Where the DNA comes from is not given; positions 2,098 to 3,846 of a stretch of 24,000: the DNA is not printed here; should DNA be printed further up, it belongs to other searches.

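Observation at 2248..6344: RR / sensor-less HK / dead ABC-ATPase operon next to a genuine sugar ABC transporter: candidate transporter-coupled three-component sensing system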

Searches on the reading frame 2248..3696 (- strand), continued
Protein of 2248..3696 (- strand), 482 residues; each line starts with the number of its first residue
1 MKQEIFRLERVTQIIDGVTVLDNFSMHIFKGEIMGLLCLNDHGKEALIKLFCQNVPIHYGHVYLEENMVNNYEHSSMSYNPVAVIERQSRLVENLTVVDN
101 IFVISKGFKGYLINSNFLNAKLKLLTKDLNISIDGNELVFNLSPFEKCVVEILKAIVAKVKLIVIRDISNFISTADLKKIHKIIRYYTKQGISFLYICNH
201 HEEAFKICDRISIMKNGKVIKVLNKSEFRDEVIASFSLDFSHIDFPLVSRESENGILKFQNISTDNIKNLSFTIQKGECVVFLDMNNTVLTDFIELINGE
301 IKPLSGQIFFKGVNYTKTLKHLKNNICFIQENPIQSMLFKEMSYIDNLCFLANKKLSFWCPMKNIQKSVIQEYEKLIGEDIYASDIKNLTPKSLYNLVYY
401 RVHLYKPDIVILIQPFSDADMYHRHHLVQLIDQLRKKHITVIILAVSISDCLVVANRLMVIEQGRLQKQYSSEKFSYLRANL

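Call 31: find_encoding_contigs(protein=P0005, flank=6000, max_places=4)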
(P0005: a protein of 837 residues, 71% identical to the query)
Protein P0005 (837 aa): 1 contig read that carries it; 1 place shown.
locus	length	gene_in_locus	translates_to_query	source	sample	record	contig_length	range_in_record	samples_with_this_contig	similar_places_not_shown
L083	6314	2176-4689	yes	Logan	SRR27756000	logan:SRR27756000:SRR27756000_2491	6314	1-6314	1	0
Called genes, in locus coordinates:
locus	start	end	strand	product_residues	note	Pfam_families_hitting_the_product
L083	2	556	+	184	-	?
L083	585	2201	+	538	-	PF00072:Response_reg, PF00165:HTH_AraC (weak), PF12833:HTH_18, PF00165:HTH_AraC (weak)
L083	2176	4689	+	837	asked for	PF06580:His_kinase, PF02518:HATPase_c, PF00005:ABC_tran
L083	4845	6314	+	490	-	?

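Call 36: predict_structure(alignment_id=A1)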
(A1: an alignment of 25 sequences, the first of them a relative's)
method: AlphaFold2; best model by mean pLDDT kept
length: 482 residues; sequences in the alignment: 25
mean_pLDDT: 85.9   pTM: 0.81
mean pLDDT of the five models: 85.9, 81.1, 78.2, 73.5, 73.3
residues with pLDDT >= 90: 244; 70-90: 186; 50-70: 45; < 50: 7
segments of 3 or more residues with pLDDT < 50: 108-111, 480-482
pLDDT, mean of each block of 10 residues (from residue 1): 89 93 95 92 91 92 92 85 91 90 60 74 86 90 93 92 90 87 94 90 84 92 86 67 57 83 93 92 86 87 91 75 80 90 93 69 82 91 93 94 92 86 86 90 82 87 90 68 37
secondary structure, 60 per line:
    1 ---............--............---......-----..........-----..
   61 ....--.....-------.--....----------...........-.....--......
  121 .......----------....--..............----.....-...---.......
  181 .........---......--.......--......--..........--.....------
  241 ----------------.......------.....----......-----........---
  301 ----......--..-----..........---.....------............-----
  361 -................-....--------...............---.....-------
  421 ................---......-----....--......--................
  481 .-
elements in order: E4-15 E18-29 E33-38 H44-52 E59-64 E67-71 E82-85 H97-106 H108-112 H115-127 H144-157 E162-166 H174-189 E193-198 H201-207 E210-215 E218-224 H230-234 E257-263 E270-274 E279-284 H290-297 E305-310 H320-325 E326-329 H333-337 H344-355 H362-377 H379-382 H391-405 E409-413 H421-436 E440-445 H451-454 E457-462 E465-471 H472-481
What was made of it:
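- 2248..3696 (-): Pseudo-ATPase, 482 aa. It is a tandem-NBD CUT2 (RbsA/XylG-like) paralog with all catalytic motifs replaced by family-specific conserved motifs: PIHYG, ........, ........, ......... and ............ Call 36: AlphaFold2 pLDDT 85.9, pTM 0.81.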

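Call 39: fold_search(model_id=the predicted structure, library=pdb)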
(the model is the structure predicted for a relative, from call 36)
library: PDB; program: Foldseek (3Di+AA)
matches with E <= 10: 1697; with E <= 0.001: 1277
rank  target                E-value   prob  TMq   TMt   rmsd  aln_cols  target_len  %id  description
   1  8s7v_K                2.7e-28  1.00  0.64  0.60   7.4       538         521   16  Methyl-coenzyme M reductase activation complex binding to the A2 component (released 2025-02-26)
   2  8wdb_D                4.9e-27  1.00  0.66  0.63   6.6       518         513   11  Cryo-EM structure of the ATP-bound DppABCD complex (released 2024-09-18)
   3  8j5q_D                2.1e-25  1.00  0.77  0.62   6.2       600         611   14  Cryo-EM structure of Mycobacterium tuberculosis OppABCD in the pre-translocation state (released 2024-04-03)
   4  8j5s_D                1.4e-24  1.00  0.73  0.59   8.9       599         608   14  Cryo-EM structure of Mycobacterium tuberculosis OppABCD in the pre-catalytic intermediate state (released 2024-04-03)
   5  8j5r_D                1.6e-24  1.00  0.76  0.61   7.3       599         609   14  Cryo-EM structure of Mycobacterium tuberculosis OppABCD in the resting state (released 2024-04-03)
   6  4fin_B                1.9e-24  1.00  0.35  0.32  28.1       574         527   13  Crystal Structure of EttA (formerly YjjK) - an E. coli ABC-type ATPase (released 2013-07-03)
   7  4fin_A                3.1e-24  1.00  0.35  0.32  28.0       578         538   14  Crystal Structure of EttA (formerly YjjK) - an E. coli ABC-type ATPase (released 2013-07-03)
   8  9nlj_U                1.1e-23  1.00  0.58  0.53  10.1       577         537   14  E.coli Initiation complex with Uup-EQ2 (released 2025-04-02)
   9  9nl5_E                3.1e-23  1.00  0.59  0.53   7.8       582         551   14  E. coli pre-elongation complex without an A-site tRNA with EQ2-EttA in Hydrolytic 1 conformation (released 2025-04-02)
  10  7p7q_0                6.4e-23  1.00  0.55  0.51  11.1       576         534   15  E. faecalis 70S ribosome bound by PoxtA-EQ2, high-resolution combined volume (released 2022-02-23)
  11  8wda_D                7.2e-23  1.00  0.76  0.70   4.6       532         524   10  Cryo-EM structure of the substrate-bound DppABCD complex (released 2024-09-18)
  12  9nlb_E                8.1e-23  1.00  0.59  0.53   8.3       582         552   14  E. coli initiation complex with EQ2-EttA in Hydrolytic 2 conformation (released 2025-04-02)
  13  8wd9_D                3.8e-22  1.00  0.76  0.72   5.0       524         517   10  Cryo-EM structure of Mycobacterium tuberculosis DppABCD in apo form (released 2024-09-18)
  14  7msm_x                5.1e-22  1.00  0.59  0.53  10.5       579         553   12  Mtb 70SIC in complex with MtbEttA at Trans_R0 state (released 2022-02-02)
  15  5zxd_A                7.8e-22  1.00  0.59  0.60   8.4       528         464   15  Crystal structure of ATP-bound human ABCF1 (released 2018-07-25)
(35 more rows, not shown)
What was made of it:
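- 2248..3696 (-): Call 39: the best structural matches are tandem-NBD proteins, TM 0.76-0.77.
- On CUT2 (TC 3.A.1.2) sugar-import ABC ATPase (RbsA/XylG/MglA): Calls 36 and 39: tandem-NBD fold.
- On PstSCAB-PhoU-PhoR type adaptor signalling: The third protein has an NBD fold (calls 36, 39).
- The fold is retained (calls 36, 39).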

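Call 40: search_solved_structures(query=L002:11197-12162:+, max_evalue=1e-10)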
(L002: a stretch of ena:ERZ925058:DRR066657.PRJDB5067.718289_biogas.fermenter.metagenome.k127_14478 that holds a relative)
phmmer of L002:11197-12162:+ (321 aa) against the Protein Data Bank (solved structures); distinct sequences matched with E-value up to 1e-10: 39.
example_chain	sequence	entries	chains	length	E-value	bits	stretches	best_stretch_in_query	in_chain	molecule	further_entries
4wut_A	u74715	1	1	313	5e-32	114.5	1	57-320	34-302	ABC transporter substrate binding protein (Ribose)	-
3ksm_A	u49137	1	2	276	1.1e-28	103.4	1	48-317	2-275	ABC-type sugar transport system, periplasmic component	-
4rxt_A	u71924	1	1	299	1.6e-26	96.4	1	49-318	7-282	Sugar ABC transporter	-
5dkv_A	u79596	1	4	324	5.4e-26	94.7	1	40-320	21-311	ABC transporter substrate binding protein (Ribose)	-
4zjp_A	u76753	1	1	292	1.4e-24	90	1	52-304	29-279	Monosaccharide-transporting ATPase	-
1drk_A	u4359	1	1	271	1.1e-22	83.8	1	62-308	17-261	D-RIBOSE-BINDING PROTEIN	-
2ioy_A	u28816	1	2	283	1.5e-22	83.3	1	61-321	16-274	Periplasmic sugar-binding protein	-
1dbp_A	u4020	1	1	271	3.6e-22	82.1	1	62-308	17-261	D-RIBOSE-BINDING PROTEIN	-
1drj_A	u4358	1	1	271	4.7e-22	81.7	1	62-308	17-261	D-RIBOSE-BINDING PROTEIN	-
3brs_A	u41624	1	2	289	5e-22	81.7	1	54-319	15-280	Periplasmic binding protein/LacI transcriptional regulator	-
1urp_A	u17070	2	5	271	5.6e-22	81.5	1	62-308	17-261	D-RIBOSE-BINDING PROTEIN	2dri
1ba2_A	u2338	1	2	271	5.6e-22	81.5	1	62-308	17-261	D-RIBOSE-BINDING PROTEIN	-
5hqj_A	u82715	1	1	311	1e-21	80.6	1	67-320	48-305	Periplasmic binding protein/LacI transcriptional regulator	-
2gx6_A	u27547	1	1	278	4.8e-21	78.4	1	61-308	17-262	D-ribose-binding periplasmic protein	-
7e7m_A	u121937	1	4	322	3.9e-20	75.4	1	8-309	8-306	D-ribose ABC transporter substrate-binding protein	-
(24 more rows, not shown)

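Call 41: search_protein_families(library=ncbifam, proteins=[L002:11197-12162:+, L002:10113-11150:+], max_evalue=1e-10)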
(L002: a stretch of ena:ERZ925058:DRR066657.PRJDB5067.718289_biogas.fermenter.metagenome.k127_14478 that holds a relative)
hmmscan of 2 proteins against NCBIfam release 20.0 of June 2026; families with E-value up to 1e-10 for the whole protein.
L002:11197-12162:+ (321 aa): 6 families
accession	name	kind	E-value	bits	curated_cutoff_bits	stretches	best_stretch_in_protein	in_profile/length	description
NF007936.0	PRK10653.1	equivalog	3.4e-27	95.5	337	1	60-304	40-282/295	ribose ABC transporter substrate-binding protein RbsB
NF007254.0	PRK09701.1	equivalog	1e-24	87.3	335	1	42-302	22-290/311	D-allose transporter substrate-binding protein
TIGR02637.1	RhaS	equivalog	3.8e-16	59.2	342.25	1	58-305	10-262/302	rhamnose ABC transporter substrate-binding protein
NF052284.1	rhzpin_SBP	equivalog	5.8e-12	45.3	420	1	56-319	11-275/289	rhizopine catabolism ABC transporter substrate-binding protein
NF041827.1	YtfQ_transport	equivalog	6.8e-12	44.9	510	1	86-309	63-295/320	galactofuranose ABC transporter, galactofuranose-binding protein YtfQ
NF008185.0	PRK10936.1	equivalog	6.5e-11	41.7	200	1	19-304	21-304/346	TMAO reductase system periplasmic protein TorT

L002:10113-11150:+ (345 aa): 9 families
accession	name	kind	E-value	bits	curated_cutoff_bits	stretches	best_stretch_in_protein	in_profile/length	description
NF040906.3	GguB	equivalog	5.8e-56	190.3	450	2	174-324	223-373/375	multiple monosaccharide ABC transporter permease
NF007067.0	PRK09512.1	equivalog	7.9e-56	189.6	398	1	28-320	25-317/321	ribose ABC transporter permease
NF007252.0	PRK09699.1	equivalog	8.2e-52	176.5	396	1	25-324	28-325/326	D-allose ABC transporter permease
NF007014.0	PRK09478.1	equivalog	1.8e-47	162.3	386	1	26-321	19-329/336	galactose/methyl galactoside ABC transporter permease MglC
NF008441.0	PRK11285.1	equivalog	4.3e-47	160.8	378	1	27-325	34-328/333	L-arabinose ABC transporter permease AraH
NF008630.0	PRK11618.1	equivalog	8.9e-46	156.6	363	1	23-336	9-325/331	galactofuranose ABC transporter, permease protein YjfF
NF011961.0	PRK15432.1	equivalog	1e-39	136.7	388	1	23-325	11-309/344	autoinducer 2 ABC transporter permease LsrC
NF041862.1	YtfT_transport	equivalog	2.2e-35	122.4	535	1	15-319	18-322/339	galactofuranose ABC transporter, ATP-binding protein YtfT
NF011612.1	PRK15038.1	equivalog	3.4e-33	115.2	500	1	25-318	8-303/322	autoinducer 2 ABC transporter permease LsrD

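Call 52: search_solved_structures(query=L002:10113-11150:+, max_evalue=0.001)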
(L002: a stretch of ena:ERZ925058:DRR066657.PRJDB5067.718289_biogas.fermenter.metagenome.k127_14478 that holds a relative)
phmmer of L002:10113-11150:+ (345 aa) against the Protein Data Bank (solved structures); distinct sequences matched with E-value up to 0.001: 0.

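Call 53: search_solved_structures(query=A1, max_evalue=1e-15)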
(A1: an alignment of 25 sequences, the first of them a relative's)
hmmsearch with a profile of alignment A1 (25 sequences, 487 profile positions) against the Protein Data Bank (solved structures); distinct sequences matched with E-value up to 1e-15: 0.

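Call 64: search_protein_families(library=pfam, proteins=[L021:3803-5104:-, L027:4237-5310:+, L054:13118-13816:+, L034:3378-4544:+, L079:526-1587:+, L050:4201-5322:+, L078:1089-3131:+, L045:2510-3616:-], max_evalue=0.00001)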
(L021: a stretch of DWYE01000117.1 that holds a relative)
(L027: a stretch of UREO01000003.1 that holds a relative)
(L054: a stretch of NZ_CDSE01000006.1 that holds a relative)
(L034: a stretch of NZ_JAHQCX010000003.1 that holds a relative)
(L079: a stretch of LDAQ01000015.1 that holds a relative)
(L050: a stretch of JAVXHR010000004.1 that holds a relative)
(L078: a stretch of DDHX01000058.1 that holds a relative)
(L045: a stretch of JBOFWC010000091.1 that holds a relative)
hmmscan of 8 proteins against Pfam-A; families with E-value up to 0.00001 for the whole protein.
L021:3803-5104:- (433 aa): 2 families
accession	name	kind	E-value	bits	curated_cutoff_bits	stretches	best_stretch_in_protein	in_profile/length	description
PF00480.26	ROK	-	6.5e-52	177.3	22.9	1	119-406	2-290/294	ROK family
PF12802.13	MarR_2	-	1.1e-06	29.2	27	1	51-95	9-54/61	MarR family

L027:4237-5310:+ (357 aa): 2 families
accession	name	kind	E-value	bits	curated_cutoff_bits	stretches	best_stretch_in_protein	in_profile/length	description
PF13580.11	SIS_2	-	1.3e-14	54.9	27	1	240-311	67-138/138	SIS domain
PF01380.27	SIS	-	1.8e-08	34.7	25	1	252-333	29-110/131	SIS domain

L054:13118-13816:+ (232 aa): 1 family
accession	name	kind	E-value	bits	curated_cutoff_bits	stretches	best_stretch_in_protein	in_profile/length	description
PF07385.18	Lyx_isomer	-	2e-103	344.8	20.8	1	7-228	1-222/222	D-lyxose isomerase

L034:3378-4544:+ (388 aa): 2 families
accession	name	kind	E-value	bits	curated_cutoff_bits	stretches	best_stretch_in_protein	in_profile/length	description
PF00005.33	ABC_tran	-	5.4e-34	118.2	25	1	20-161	2-136/137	ABC transporter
PF17912.7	OB_MalK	-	1.5e-12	48.6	27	1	235-285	1-53/53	MalK OB fold domain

L079:526-1587:+ (353 aa): 2 families
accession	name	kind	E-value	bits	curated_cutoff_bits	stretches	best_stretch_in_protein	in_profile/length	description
PF21621.3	MPI_cupin_dom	-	1.7e-06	28.4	27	0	279-336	11-68/79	Mannose-6-phosphate isomerase, cupin domain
PF07883.17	Cupin_2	-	1.7e-06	28.1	27.2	0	298-345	20-67/70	Cupin domain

L050:4201-5322:+ (373 aa): 1 family
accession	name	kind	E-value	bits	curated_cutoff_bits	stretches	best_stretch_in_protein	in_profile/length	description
PF00294.29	PfkB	-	4.7e-34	118.5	25.8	1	33-347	22-295/302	pfkB family carbohydrate kinase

L078:1089-3131:+ (680 aa): 4 families
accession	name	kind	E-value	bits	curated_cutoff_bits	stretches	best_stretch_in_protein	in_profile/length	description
PF00015.26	MCPsignal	-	1.6e-46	158.8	34.6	1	490-644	3-171/172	Methyl-accepting chemotaxis protein (MCP) signalling domain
PF02743.24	dCache_1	-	1e-21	78.1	45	1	58-291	16-237/240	Cache domain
PF18947.5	HAMP_2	-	9.6e-07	29.1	24.3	0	370-425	11-66/67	HAMP domain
PF00672.30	HAMP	-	6.6e-06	26.8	25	0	329-380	2-52/53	HAMP domain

L045:2510-3616:- (368 aa): 1 family
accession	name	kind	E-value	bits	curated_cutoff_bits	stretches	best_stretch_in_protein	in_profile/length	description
PF14486.12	DUF4432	-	3.1e-76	256.5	32.5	1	65-366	5-303/304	Domain of unknown function (DUF4432)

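Call 66: find_related_loci(query=A1, collection=metagenome_contigs, flank=6000)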
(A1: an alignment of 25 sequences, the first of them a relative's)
Query A1 (482 aa) in metagenome_contigs; peptide patterns used: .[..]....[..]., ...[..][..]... (x = any residue, [..] = any of these).
178 stretches matched a pattern; 59 encode a relative of the query (tblastn E <= 1e-3); 59 distinct loci.
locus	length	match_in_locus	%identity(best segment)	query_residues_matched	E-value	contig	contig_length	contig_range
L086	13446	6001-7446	100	1-482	0e+0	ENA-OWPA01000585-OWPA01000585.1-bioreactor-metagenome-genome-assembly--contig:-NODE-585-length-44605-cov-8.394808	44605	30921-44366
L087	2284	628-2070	72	1-481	0e+0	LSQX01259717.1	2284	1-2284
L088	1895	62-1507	68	1-481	0e+0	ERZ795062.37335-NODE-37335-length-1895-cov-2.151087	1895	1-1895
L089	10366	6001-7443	65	1-481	0e+0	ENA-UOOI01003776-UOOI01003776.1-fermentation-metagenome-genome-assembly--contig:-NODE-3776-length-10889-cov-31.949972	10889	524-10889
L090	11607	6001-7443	54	1-480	0e+0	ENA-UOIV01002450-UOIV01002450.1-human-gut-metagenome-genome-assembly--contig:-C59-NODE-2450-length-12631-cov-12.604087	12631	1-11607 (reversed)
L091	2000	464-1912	55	1-480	0e+0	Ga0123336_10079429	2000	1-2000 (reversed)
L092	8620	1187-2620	53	1-478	9e-178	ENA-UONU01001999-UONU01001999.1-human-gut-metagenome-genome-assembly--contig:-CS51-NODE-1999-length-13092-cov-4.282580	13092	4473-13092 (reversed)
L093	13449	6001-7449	54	1-480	1e-177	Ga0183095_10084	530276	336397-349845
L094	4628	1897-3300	56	1-465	0e+0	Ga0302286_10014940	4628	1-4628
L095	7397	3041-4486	53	1-480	2e-174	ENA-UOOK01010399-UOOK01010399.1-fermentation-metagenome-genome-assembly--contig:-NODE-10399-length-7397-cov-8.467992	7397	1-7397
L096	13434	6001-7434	51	1-478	2e-173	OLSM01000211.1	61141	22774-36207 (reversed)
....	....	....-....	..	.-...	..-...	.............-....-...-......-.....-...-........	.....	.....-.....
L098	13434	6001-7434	51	1-478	3e-173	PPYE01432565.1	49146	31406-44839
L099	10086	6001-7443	52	1-478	2e-171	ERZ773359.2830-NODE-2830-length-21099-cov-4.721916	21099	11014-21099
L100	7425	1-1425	53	8-480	3e-170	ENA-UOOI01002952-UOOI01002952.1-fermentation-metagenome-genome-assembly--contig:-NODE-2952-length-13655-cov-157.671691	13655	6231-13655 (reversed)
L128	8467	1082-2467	42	1-464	2e-114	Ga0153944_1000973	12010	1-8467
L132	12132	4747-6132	40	1-464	1e-110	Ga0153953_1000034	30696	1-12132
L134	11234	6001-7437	38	1-476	2e-106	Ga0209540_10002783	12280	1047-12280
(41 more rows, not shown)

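Call 76: search_protein_families(library=pfam, proteins=[L132:1096-2055:+, L132:6390-11999:+, L134:1360-2217:+, L134:2169-2984:+, L134:3-560:+], max_evalue=0.00001)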
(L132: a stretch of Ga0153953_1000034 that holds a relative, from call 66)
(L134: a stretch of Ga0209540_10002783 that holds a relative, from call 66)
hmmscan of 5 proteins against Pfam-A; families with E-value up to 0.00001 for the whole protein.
L132:1096-2055:+ (319 aa): 1 family
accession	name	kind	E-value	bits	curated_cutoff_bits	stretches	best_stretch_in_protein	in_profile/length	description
PF00294.29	PfkB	-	4.2e-60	204.1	25.8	1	6-309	3-301/302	pfkB family carbohydrate kinase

L132:6390-11999:+ (1869 aa): 5 families
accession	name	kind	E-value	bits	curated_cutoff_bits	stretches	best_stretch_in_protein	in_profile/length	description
PF07971.18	Glyco_hydro_92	-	4.5e-133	445.1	24.6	1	643-1150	1-464/464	Glycosyl hydrolase family 92 catalytic domain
PF17678.7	Glyco_hydro_92N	-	3.9e-29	102.6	34.5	1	420-640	1-223/236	Glycosyl hydrolase family 92 N-terminal domain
PF03422.21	CBM_6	-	1.3e-21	77.7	28.9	1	1397-1521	1-124/125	Carbohydrate binding module (family 6)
PF13306.12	LRR_5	-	2.1e-15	57.2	27.7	1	1777-1849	22-91/127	BspA type Leucine rich repeat region (6 copies)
PF00754.31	F5_F8_type_C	-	8.2e-08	32.9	28.2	1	93-223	2-127/127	F5/8 type C domain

L134:1360-2217:+ (285 aa): 1 family
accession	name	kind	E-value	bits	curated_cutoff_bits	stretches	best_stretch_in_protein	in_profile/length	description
PF07804.18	HipA_C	-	9.8e-15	55.2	30.5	1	14-201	4-184/213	HipA-like C-terminal domain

L134:2169-2984:+ (271 aa): 1 family
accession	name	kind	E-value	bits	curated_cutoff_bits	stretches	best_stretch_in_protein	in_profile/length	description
PF02796.21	HTH_7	-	5.2e-07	30.1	23.8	1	232-268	6-41/45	Helix-turn-helix domain of resolvase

L134:3-560:+ (185 aa): 0 families
